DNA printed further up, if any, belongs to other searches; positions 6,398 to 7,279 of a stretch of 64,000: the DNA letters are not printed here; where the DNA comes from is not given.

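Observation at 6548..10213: RND efflux permease reads in-frame into a DctQ TRAP small-permease module (1221-aa ORF, no stop between them)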

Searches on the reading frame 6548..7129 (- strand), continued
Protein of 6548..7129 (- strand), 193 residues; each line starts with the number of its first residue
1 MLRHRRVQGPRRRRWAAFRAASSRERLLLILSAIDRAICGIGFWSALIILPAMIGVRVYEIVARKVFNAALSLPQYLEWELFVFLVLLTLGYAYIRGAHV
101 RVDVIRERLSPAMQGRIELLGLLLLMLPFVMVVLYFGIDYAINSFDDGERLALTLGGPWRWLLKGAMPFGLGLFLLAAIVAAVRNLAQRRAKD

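Call 60: search_protein_families(library=ncbifam, proteins=[P0265, P0292, P0157, L089:9235-9672:-, L055:9351-9785:+, L038:1549-1986:+, L089:4145-6508:-, L021:8919-9998:+], max_evalue=0.00001)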
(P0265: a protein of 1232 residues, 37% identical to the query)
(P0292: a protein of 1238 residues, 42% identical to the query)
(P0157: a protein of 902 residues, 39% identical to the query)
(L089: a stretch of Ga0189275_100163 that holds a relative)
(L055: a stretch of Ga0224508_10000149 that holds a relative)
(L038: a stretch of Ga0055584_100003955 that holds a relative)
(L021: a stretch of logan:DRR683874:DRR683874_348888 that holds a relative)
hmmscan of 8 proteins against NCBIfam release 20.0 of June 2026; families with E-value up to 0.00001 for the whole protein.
P0265 (1232 aa): 12 families
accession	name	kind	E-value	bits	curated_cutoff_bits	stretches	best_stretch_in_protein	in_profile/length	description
NF033617.1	RND_permease_2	subfamily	1.9e-137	459.8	1250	1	18-1017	16-1003/1009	multidrug efflux RND transporter permease subunit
NF007905.0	PRK10614.1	equivalog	1.7e-93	314.1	1774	1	12-1026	11-1013/1025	multidrug efflux RND transporter permease subunit MdtC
TIGR00914.1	2A0601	subfamily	2.5e-92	310.3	701.45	1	6-1022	10-1036/1051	CusA/CzcA family heavy metal efflux RND transporter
NF000282.2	RND_permease_1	subfamily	1.7e-89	301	1250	1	18-1017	16-1023/1029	multidrug efflux RND transporter permease subunit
TIGR00915.1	2A0602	subfamily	4.4e-80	269.8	940.35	1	18-1032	17-1039/1050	efflux RND transporter permease subunit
NF007798.0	PRK10503.1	equivalog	6.9e-79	265.6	1584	1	16-1032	24-1032/1040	MdtB/MuxB family multidrug efflux RND transporter permease subunit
NF007133.0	PRK09579.1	equivalog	2.7e-59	200.7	1763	1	17-1028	16-1009/1017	multidrug efflux RND transporter permease subunit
NF007842.1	PRK10555.1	equivalog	1.1e-55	189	1854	1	18-1009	17-1022/1036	multidrug efflux RND transporter permease AcrD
NF007131.0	PRK09577.1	equivalog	7.4e-48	163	1768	1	18-1033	17-1034/1045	multidrug efflux RND transporter permease subunit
NF011706.2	PRK15127.1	equivalog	1.3e-40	139.2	2150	1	18-484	17-496/1049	multidrug efflux RND transporter permease subunit AcrB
NF000037.1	RND_perm_OqxB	exception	4.1e-40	137.4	2200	2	10-486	13-500/1050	multidrug efflux RND transporter permease subunit OqxB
TIGR00921.1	2A067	subfamily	5.1e-06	24.8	351.9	1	853-1038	194-364/733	hydrophobe/amphiphile efflux-3 (HAE3) family transporter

P0292 (1238 aa): 12 families
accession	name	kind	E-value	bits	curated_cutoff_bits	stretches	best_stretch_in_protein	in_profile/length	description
NF033617.1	RND_permease_2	subfamily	9.5e-127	424.4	1250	1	14-1027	11-1003/1009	multidrug efflux RND transporter permease subunit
NF000282.2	RND_permease_1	subfamily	4.7e-96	322.8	1250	1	18-981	15-989/1029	multidrug efflux RND transporter permease subunit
TIGR00914.1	2A0601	subfamily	2.3e-87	293.9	701.45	1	15-1038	17-1042/1051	CusA/CzcA family heavy metal efflux RND transporter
TIGR00915.1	2A0602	subfamily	5.6e-82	276.1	940.35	1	19-981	17-990/1050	efflux RND transporter permease subunit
NF007905.0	PRK10614.1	equivalog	4.9e-72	243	1774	1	13-1034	14-1011/1025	multidrug efflux RND transporter permease subunit MdtC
NF007798.0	PRK10503.1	equivalog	5.4e-66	222.9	1584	1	13-1038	23-1029/1040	MdtB/MuxB family multidrug efflux RND transporter permease subunit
NF007133.0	PRK09579.1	equivalog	2.2e-65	220.8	1763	1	1-1039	1-1010/1017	multidrug efflux RND transporter permease subunit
NF007131.0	PRK09577.1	equivalog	7.7e-51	172.9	1768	1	16-1027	14-1018/1045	multidrug efflux RND transporter permease subunit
NF007842.1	PRK10555.1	equivalog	9.6e-50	169.4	1854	1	14-1035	12-1031/1036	multidrug efflux RND transporter permease AcrD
NF000037.1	RND_perm_OqxB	exception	4.6e-45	153.8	2200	1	14-486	14-499/1050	multidrug efflux RND transporter permease subunit OqxB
NF011706.2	PRK15127.1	equivalog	2e-44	151.8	2150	1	9-984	7-994/1049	multidrug efflux RND transporter permease subunit AcrB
TIGR00921.1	2A067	subfamily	2.4e-06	25.9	351.9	1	338-538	202-399/733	hydrophobe/amphiphile efflux-3 (HAE3) family transporter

P0157 (902 aa): 8 families
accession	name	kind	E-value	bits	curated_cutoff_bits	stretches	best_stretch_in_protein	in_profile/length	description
NF033617.1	RND_permease_2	subfamily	8.9e-41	139.8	1250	1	15-693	346-1003/1009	multidrug efflux RND transporter permease subunit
NF000282.2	RND_permease_1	subfamily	5.5e-31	107.3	1250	1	9-639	348-981/1029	multidrug efflux RND transporter permease subunit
TIGR00915.1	2A0602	subfamily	4.4e-30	104.3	940.35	1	9-703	349-1034/1050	efflux RND transporter permease subunit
TIGR00914.1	2A0601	subfamily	1.9e-24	85.5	701.45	1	11-706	354-1044/1051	CusA/CzcA family heavy metal efflux RND transporter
NF007131.0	PRK09577.1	equivalog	7.1e-19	67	1768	1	11-647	350-982/1045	multidrug efflux RND transporter permease subunit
NF007133.0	PRK09579.1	equivalog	4.1e-16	57.7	1763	1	12-706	345-1011/1017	multidrug efflux RND transporter permease subunit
NF007905.0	PRK10614.1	equivalog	1.3e-13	49.6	1774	1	9-700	339-1011/1025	multidrug efflux RND transporter permease subunit MdtC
NF007842.1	PRK10555.1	equivalog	1.8e-07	29.4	1854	1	12-636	352-977/1036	multidrug efflux RND transporter permease AcrD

L089:9235-9672:- (145 aa): 15 families
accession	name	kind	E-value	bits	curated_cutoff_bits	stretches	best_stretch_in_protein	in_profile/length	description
TIGR02047.1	CadR-PbrR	equivalog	5e-31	107.4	151.45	1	4-127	3-127/127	Cd(II)/Pb(II)-responsive transcriptional regulator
TIGR02051.1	MerR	equivalog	3.2e-27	95.2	150.85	1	4-126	2-123/124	mercury resistance transcriptional regulator MerR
TIGR02044.1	CueR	equivalog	4e-27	94.8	147.4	1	4-127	3-126/127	Cu(I)-responsive transcriptional regulator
NF007069.0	PRK09514.1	equivalog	4.5e-27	94.8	143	1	1-133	1-136/141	Zn(2+)-responsive transcriptional regulator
TIGR02043.1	ZntR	equivalog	5.6e-23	81.5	167.95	1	1-127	1-130/131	Zn(2+)-responsive transcriptional regulator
NF010315.0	PRK13752.1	subfamily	6.5e-20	71.7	261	1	3-129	9-134/144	mercury resistance transcriptional regulator MerR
TIGR01950.1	SoxR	equivalog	1e-17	64.3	116.9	1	3-123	3-122/142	redox-sensitive transcriptional activator SoxR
NF007590.0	PRK10227.1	equivalog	4.6e-17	62.4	244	1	4-127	3-126/135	Cu(I)-responsive transcriptional regulator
NF041849.1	trans_regNmlR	equivalog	3.9e-13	49.5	175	1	4-110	3-106/117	stress response transcriptional regulator NmlR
NF047375.1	HeatShock_HspR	equivalog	3.5e-11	42.9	105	1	1-76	3-78/92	heat shock protein transcriptional repressor HspR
NF053740.1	TransRegTnrAGPos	equivalog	6.8e-09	35.9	140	1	3-66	14-76/108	hypothetical protein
NF053782.1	ChlnTransRegdde3219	equivalog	7.2e-08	32.3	450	1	2-70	7-75/278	choline utilization transcriptional activator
NF050798.1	TF_FtsR_Actino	equivalog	2.4e-06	27.8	150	0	13-53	17-56/223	transcriptional regulator FtsR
TIGR02054.1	MerD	equivalog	5.1e-06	27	103.65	0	2-106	4-106/120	mercuric resistance transcriptional repressor MerD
NF033783.1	coreg_MerD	equivalog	6.2e-06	26.6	170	0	2-106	4-106/121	mercury resistance co-regulator MerD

L055:9351-9785:+ (144 aa): 11 families
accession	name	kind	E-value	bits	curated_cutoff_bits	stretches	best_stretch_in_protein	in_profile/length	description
TIGR02047.1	CadR-PbrR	equivalog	7.3e-37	126.2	151.45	1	7-130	2-126/127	Cd(II)/Pb(II)-responsive transcriptional regulator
TIGR02044.1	CueR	equivalog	1.5e-34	118.8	147.4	1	7-131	2-126/127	Cu(I)-responsive transcriptional regulator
NF007069.0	PRK09514.1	equivalog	1.5e-28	99.5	143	1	6-138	2-137/141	Zn(2+)-responsive transcriptional regulator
TIGR02051.1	MerR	equivalog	2.5e-26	92.3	150.85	1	7-131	1-124/124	mercury resistance transcriptional regulator MerR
TIGR02043.1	ZntR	equivalog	1.5e-23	83.4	167.95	1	6-131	2-130/131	Zn(2+)-responsive transcriptional regulator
NF007590.0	PRK10227.1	equivalog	2e-18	66.8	244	1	8-137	3-132/135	Cu(I)-responsive transcriptional regulator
NF010315.0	PRK13752.1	subfamily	1.8e-17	63.8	261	1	5-138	7-139/144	mercury resistance transcriptional regulator MerR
TIGR01950.1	SoxR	equivalog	8.1e-15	54.8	116.9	1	5-129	1-124/142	redox-sensitive transcriptional activator SoxR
NF041849.1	trans_regNmlR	equivalog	1.1e-14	54.4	175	1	8-116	3-111/117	stress response transcriptional regulator NmlR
NF047375.1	HeatShock_HspR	equivalog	1e-09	38.2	105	1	6-90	4-88/92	heat shock protein transcriptional repressor HspR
NF047377.1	heat_HspR_dupli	exception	9.8e-07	28.5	300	1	21-85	21-85/214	heat shock protein transcriptional repressor HspR, fused homodimer type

L038:1549-1986:+ (145 aa): 14 families
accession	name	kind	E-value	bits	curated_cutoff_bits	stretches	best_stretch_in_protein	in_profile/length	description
TIGR02047.1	CadR-PbrR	equivalog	2e-39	134.6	151.45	1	8-131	2-126/127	Cd(II)/Pb(II)-responsive transcriptional regulator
TIGR02044.1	CueR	equivalog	4.3e-34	117.3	147.4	1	8-132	2-126/127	Cu(I)-responsive transcriptional regulator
NF007069.0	PRK09514.1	equivalog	1.6e-28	99.4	143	1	7-137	2-135/141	Zn(2+)-responsive transcriptional regulator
TIGR02051.1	MerR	equivalog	2.5e-27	95.6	150.85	1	9-132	2-124/124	mercury resistance transcriptional regulator MerR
TIGR02043.1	ZntR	equivalog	1.8e-24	86.4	167.95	1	7-132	2-130/131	Zn(2+)-responsive transcriptional regulator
NF007590.0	PRK10227.1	equivalog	1.5e-19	70.4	244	1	9-137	3-131/135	Cu(I)-responsive transcriptional regulator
NF010315.0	PRK13752.1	subfamily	9.2e-19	67.9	261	1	6-136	7-136/144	mercury resistance transcriptional regulator MerR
NF041849.1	trans_regNmlR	equivalog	7.4e-17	61.5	175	1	9-117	3-111/117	stress response transcriptional regulator NmlR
TIGR01950.1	SoxR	equivalog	4.3e-14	52.5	116.9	1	7-128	2-122/142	redox-sensitive transcriptional activator SoxR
NF047375.1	HeatShock_HspR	equivalog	3.9e-08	33.2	105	1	7-89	4-86/92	heat shock protein transcriptional repressor HspR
NF053782.1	ChlnTransRegdde3219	equivalog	7.9e-08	32.1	450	1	1-76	1-76/278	choline utilization transcriptional activator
TIGR02054.1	MerD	equivalog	1.2e-06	29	103.65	1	7-116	4-111/120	mercuric resistance transcriptional repressor MerD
NF053740.1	TransRegTnrAGPos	equivalog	1.6e-06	28.2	140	1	4-75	10-80/108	hypothetical protein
NF047377.1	heat_HspR_dupli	exception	1.6e-06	27.8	300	1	21-90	20-89/214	heat shock protein transcriptional repressor HspR, fused homodimer type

L089:4145-6508:- (787 aa): 20 families
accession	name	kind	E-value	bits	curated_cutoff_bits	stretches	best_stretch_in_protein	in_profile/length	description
NF007952.0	PRK10671.1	equivalog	3.9e-197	657.1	1316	1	137-782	199-831/838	copper-exporting P-type ATPase CopA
TIGR01525.1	ATPase-IB_hvy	subfamily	2.6e-193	643.9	346.25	1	200-782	3-560/560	heavy metal translocating P-type ATPase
TIGR01511.1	ATPase-IB1_Cu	subfamily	1.1e-180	602.1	397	1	180-783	2-542/542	copper-translocating P-type ATPase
TIGR01512.1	ATPase-IB2_Cd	subfamily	2.7e-124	415.6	313.5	2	234-559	15-303/494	cadmium family heavy metal-translocating P-type ATPase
NF008262.1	PRK11033.1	equivalog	1.5e-116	390.6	1005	1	238-783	196-728/731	zinc/cadmium/mercury/lead-transporting ATPase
NF033775.1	P_type_ZntA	exception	8.3e-103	345.1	1240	1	235-783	198-729/732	Zn(II)/Cd(II)/Pb(II) translocating P-type ATPase ZntA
TIGR01494.1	ATPase_P-type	subfamily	6.9e-91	305.1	62.3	1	243-767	1-477/478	HAD-IC family P-type ATPase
TIGR01497.1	kdpB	equivalog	5.2e-61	206.6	527.9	1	218-705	46-546/675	potassium-transporting ATPase subunit KdpB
TIGR01647.1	ATPase-IIIA_H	equivalog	2.6e-52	178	615.5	2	238-523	55-341/755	plasma-membrane proton-efflux P-type ATPase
NF010609.0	PRK14010.1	equivalog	1.4e-49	168.9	1323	1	218-706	46-542/673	K(+)-transporting ATPase subunit B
TIGR01517.1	ATPase-IIB_Ca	equivalog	6.6e-49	166.8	507.05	2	224-497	106-387/882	calcium-translocating P-type ATPase, PMCA-type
TIGR01522.1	ATPase-IIA2_Ca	equivalog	4.3e-40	137.3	798.3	3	650-737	570-658/854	calcium-transporting P-type ATPase, PMR1-type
TIGR01524.1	ATPase-IIIB_Mg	equivalog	2.6e-36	124.9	610.75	2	238-530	88-399/867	magnesium-translocating P-type ATPase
TIGR01116.1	ATPase-IIA1_Ca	equivalog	4.2e-36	124.4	703.4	2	596-735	457-611/799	calcium-translocating P-type ATPase, SERCA-type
TIGR01657.1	P-ATPase-V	hypoth_equivalog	5.1e-36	123.6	618.25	3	649-759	784-831/1055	ATP13A2 family polyamine export P-type ATPase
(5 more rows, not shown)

L021:8919-9998:+ (359 aa): 15 families
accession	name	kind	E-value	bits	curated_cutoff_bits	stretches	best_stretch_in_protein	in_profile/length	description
TIGR01730.1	RND_mfp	subfamily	3e-41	141.4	94.9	1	49-347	6-321/322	efflux RND transporter periplasmic adaptor subunit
TIGR00999.1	8a0102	subfamily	3.6e-24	85.3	319.3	1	107-284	27-216/271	CzcB/NccB family metal efflux transporter periplasmic adaptor subunit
NF033834.1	RND_adapt_MexA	exception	4.1e-14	52.5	750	1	35-345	29-358/373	multidrug efflux RND transporter periplasmic adaptor subunit MexA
NF011604.1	PRK15030.1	equivalog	5.1e-13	48.8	765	1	42-348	38-376/397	multidrug efflux RND transporter periplasmic adaptor subunit AcrA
NF002939.0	PRK03598.1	equivalog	7.9e-13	48.3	393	1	125-243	167-286/332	secretion protein HlyD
NF007785.0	PRK10476.1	equivalog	1.7e-12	46.8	376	1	151-230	196-275/347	multidrug transporter subunit MdtN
TIGR00998.1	8a0101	subfamily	3.8e-12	45.8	390.8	1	153-235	194-279/334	EmrA/EmrK family multidrug efflux transporter periplasmic adaptor subunit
NF045904.1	RND-peri-MexE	equivalog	5.4e-12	45.3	714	1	226-350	246-371/390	multidrug efflux RND transporter periplasmic adaptor subunit MexE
NF008589.1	PRK11556.1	equivalog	1.5e-09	37.3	391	1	39-345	54-385/392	MdtA/MuxA family multidrug efflux RND transporter periplasmic adaptor subunit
NF007303.0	PRK09783.1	subfamily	3.8e-09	35.4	390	1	154-334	204-387/414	copper/silver efflux system membrane fusion protein CusB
TIGR02971.1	heterocyst_DevB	subfamily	1.1e-07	31.6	129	1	105-223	147-263/327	ABC exporter membrane fusion protein, DevB family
TIGR03794.1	NHLM_micro_HlyD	equivalog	5.8e-07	28.8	156.2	0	69-107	253-291/421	NHLP bacteriocin system secretion protein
NF033138.2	RND-peri-MexC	equivalog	8.6e-07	28.4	625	0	42-349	36-373/375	MexC family multidrug efflux RND transporter periplasmic adaptor subunit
NF007132.1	PRK09578.1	equivalog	9e-07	28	512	0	39-349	35-377/396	MexX/AxyX family multidrug efflux RND transporter periplasmic adaptor subunit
NF045680.1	DiMtlExpIhpB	equivalog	9.1e-06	24.9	450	0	167-288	141-265/326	divalent metal ion exporter adaptor subunit IhpB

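Call 70: search_protein_families(library=pfam, proteins=[L038:804-1496:-, L055:8604-9263:-, L038:6357-6992:-, L038:5809-6357:-, L038:5128-5733:-, L038:7071-7967:+, L035:11929-12348:-, L089:14330-14992:-, L089:13735-14373:-, L055:11882-12481:-], max_evalue=0.001)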
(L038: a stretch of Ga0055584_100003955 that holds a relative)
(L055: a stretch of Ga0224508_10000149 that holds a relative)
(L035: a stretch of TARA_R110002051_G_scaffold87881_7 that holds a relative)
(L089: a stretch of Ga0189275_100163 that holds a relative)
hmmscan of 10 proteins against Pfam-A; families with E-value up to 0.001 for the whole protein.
L038:804-1496:- (230 aa): 1 family
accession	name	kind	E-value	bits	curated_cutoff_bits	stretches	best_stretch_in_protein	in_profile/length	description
PF01545.26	Cation_efflux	-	5.9e-16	59.3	26.6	2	90-211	70-197/198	Cation efflux family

L055:8604-9263:- (219 aa): 1 family
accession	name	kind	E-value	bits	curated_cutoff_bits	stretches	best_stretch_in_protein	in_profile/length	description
PF01545.26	Cation_efflux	-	4.7e-11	43.3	26.6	2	80-199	70-195/198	Cation efflux family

L038:6357-6992:- (211 aa): 1 family
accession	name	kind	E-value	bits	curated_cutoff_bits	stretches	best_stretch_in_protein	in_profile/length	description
PF01545.26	Cation_efflux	-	3.5e-16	60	26.6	1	22-198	1-195/198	Cation efflux family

L038:5809-6357:- (182 aa): 3 families
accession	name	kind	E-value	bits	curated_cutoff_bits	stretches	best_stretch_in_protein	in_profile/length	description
PF04191.18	PEMT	-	2.7e-13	50.7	25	1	77-169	5-104/105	Phospholipid methyltransferase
PF06966.17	DUF1295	-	4.7e-06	26.7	20.4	1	102-177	149-234/235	Protein of unknown function (DUF1295)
PF04140.19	ICMT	-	0.00095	20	24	0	106-146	33-75/95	Isoprenylcysteine carboxyl methyltransferase (ICMT) family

L038:5128-5733:- (201 aa): 1 family
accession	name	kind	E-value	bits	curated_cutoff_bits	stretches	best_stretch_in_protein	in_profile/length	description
PF09335.16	VTT_dom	-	2e-13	51.3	33.9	1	33-147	9-122/123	VTT domain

L038:7071-7967:+ (298 aa): 3 families
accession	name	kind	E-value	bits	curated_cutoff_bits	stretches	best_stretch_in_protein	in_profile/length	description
PF13411.12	MerR_1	-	3.5e-19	69.1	21.6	1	162-229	1-67/69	MerR HTH family regulatory protein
PF09278.17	MerR-DNA-bind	-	3.1e-16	60.2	25.4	1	205-268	1-64/65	MerR, DNA binding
PF00376.29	MerR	-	1.1e-15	57.5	28.2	1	163-200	1-38/38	MerR family regulatory protein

L035:11929-12348:- (139 aa): 3 families
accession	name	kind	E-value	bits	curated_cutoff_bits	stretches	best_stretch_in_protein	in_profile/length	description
PF13411.12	MerR_1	-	3e-17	62.9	21.6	1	6-72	2-67/69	MerR HTH family regulatory protein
PF09278.17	MerR-DNA-bind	-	1.3e-14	55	25.4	1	48-111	1-64/65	MerR, DNA binding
PF00376.29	MerR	-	3.3e-12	46.4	28.2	1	6-43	1-38/38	MerR family regulatory protein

L089:14330-14992:- (220 aa): 3 families
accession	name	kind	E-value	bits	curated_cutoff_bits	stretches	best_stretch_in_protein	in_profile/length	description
PF09278.17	MerR-DNA-bind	-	4.7e-21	75.6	25.4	1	136-199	1-64/65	MerR, DNA binding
PF13411.12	MerR_1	-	2.4e-19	69.7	21.6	1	97-160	5-67/69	MerR HTH family regulatory protein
PF00376.29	MerR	-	4.5e-12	46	28.2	1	97-131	4-38/38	MerR family regulatory protein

L089:13735-14373:- (212 aa): 0 families

L055:11882-12481:- (199 aa): 1 family
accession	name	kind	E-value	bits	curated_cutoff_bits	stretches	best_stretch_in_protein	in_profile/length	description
PF01323.26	DSBA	-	5e-34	118.2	25.6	1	4-191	2-185/191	DSBA-like thioredoxin domain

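Call 76: find_encoding_contigs(protein=P0336, flank=7000, max_places=1)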
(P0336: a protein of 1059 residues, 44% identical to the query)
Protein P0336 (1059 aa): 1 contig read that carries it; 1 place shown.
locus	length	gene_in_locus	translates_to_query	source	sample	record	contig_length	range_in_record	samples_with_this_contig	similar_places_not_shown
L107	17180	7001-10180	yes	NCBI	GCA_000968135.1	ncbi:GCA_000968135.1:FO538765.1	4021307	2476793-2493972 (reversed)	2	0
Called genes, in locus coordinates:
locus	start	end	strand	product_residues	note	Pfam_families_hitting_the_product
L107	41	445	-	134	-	PF01814:Hemerythrin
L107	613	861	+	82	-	-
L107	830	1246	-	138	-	PF05099:TerB (faint)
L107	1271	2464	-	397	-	PF01266:DAO, PF13450:NAD_binding_8 (weak)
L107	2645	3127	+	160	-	PF00072:Response_reg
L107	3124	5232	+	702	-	PF00072:Response_reg, PF00989:PAS, PF08448:PAS_4, PF13188:PAS_8, PF13426:PAS_9, PF00990:GGDEF, PF00563:EAL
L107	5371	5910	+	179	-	PF03551:PadR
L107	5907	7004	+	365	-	PF25973:BSH_CzcB (faint), PF25954:Beta-barrel_RND_2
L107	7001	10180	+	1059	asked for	PF00873:ACR_tran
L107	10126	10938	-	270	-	PF01066:CDP-OH_P_transf, PF08009:CDP-OH_P_tran_2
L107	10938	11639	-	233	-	PF02666:PS_Dcarbxylase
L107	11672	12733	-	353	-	PF17936:Big_6 (faint), PF19077:Big_13 (faint)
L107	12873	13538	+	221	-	PF01292:Ni_hydr_CYTB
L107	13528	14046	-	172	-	PF13527:Acetyltransf_9, PF00583:Acetyltransf_1 (weak), PF13508:Acetyltransf_7 (weak)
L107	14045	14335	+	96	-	-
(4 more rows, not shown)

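Call 77: predict_structure(alignment_id=A4)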
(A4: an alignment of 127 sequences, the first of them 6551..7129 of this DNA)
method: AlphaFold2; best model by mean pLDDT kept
length: 193 residues; sequences in the alignment: 127
mean_pLDDT: 92.9   pTM: 0.83
mean pLDDT of the five models: 92.9, 92.2, 92.0, 91.6, 91.5
residues with pLDDT >= 90: 162; 70-90: 27; 50-70: 4; < 50: 0
segments of 3 or more residues with pLDDT < 50: none
pLDDT, mean of each block of 10 residues (from residue 1): 79 94 96 97 98 98 97 92 96 92 89 94 96 98 93 71 94 97 94 86
secondary structure, 60 per line:
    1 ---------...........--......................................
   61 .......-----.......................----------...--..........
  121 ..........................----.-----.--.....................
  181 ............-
elements in order: H10-20 H23-67 H73-95 H111-146 H160-192

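Call 79: fold_search(model_id=the predicted structure, library=pdb)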
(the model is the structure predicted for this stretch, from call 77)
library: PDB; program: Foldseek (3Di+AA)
matches with E <= 10: 162; with E <= 0.001: 1
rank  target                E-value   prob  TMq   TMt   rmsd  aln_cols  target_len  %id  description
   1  7qha_A                2.1e-04  1.00  0.62  0.77   2.9       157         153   18  Cryo-EM structure of the Tripartite ATP-independent Periplasmic (TRAP) transporter SiaQM from Photobacterium profundum (released 2022-12-21)
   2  8thj_A                2.8e-03  1.00  0.53  0.19   4.3       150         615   21  Cryo-EM structure of the Tripartite ATP-independent Periplasmic (TRAP) transporter SiaQM from Haemophilus influenzae ( (released 2023-11-22)
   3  8thi_A                6.6e-03  1.00  0.53  0.19   3.9       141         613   20  Cryo-EM structure of the Tripartite ATP-independent Periplasmic (TRAP) transporter SiaQM from Haemophilus influenzae ( (released 2023-11-22)
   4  8thi_B                8.1e-03  1.00  0.53  0.19   3.9       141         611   20  Cryo-EM structure of the Tripartite ATP-independent Periplasmic (TRAP) transporter SiaQM from Haemophilus influenzae ( (released 2023-11-22)
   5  7qe5_A                1.3e-02  1.00  0.55  0.20   4.6       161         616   20  Structure of the membrane domains of the sialic acid TRAP transporter HiSiaQM from Haemophilus influenzae (released 2022-07-27)
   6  8y4w_A                2.3e-02  1.00  0.56  0.20   4.3       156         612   23  Sialic acid bound form of Tripartite ATP-independent Periplasmic (TRAP) transporter from Fusobacterium nucleatum. (released 2024-12-11)
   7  9pym_A                1.3e-01  1.00  0.55  0.20   4.7       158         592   15  Cryo-EM structure of the isethionate TRAP transporter IseQM from Oleidesulfovibrio alaskensis with bound isethionate (released 2025-11-12)
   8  9ddm_B                3.4e-01  0.23  0.23  0.20  27.3       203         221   18  E. coli TolAQR conformation I (released 2025-07-09)
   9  9ddp_D                5.3e-01  0.18  0.21  0.19  27.2       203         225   16  E. coli TonB-ExbBD TonB bound to ExbB chain E (released 2025-07-09)
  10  5sv0_G                5.9e-01  0.15  0.20  0.18  27.6       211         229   14  Structure of the ExbB/ExbD complex from E. coli at pH 7.0 (released 2016-09-28)
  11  8k7t_B                6.5e-01  0.28  0.24  0.28  11.3       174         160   13  Mouse Fc epsilon RI in complex with mIgE Fc (released 2024-07-17)
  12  5c5b_C                7.2e-01  0.30  0.27  0.17  27.4       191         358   11  Crystal Structure of Human APPL BAR-PH Heterodimer (released 2016-06-22)
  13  2elb                  8.4e-01  0.33  0.29  0.18  26.5       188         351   10  Crystal Structure of the BAR-PH domain of human APPL1 (released 2007-05-29)
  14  8y81_B                8.4e-01  0.21  0.24  0.27  10.0       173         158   13  Structure of the ige-fc bound to its high affinity receptor fc(epsilon)ri (released 2024-07-10)
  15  6ye4_A                8.8e-01  0.18  0.24  0.20  26.6       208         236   18  Structure of ExbB pentamer from Serratia marcescens by single particle cryo electron microscopy (released 2021-03-31)
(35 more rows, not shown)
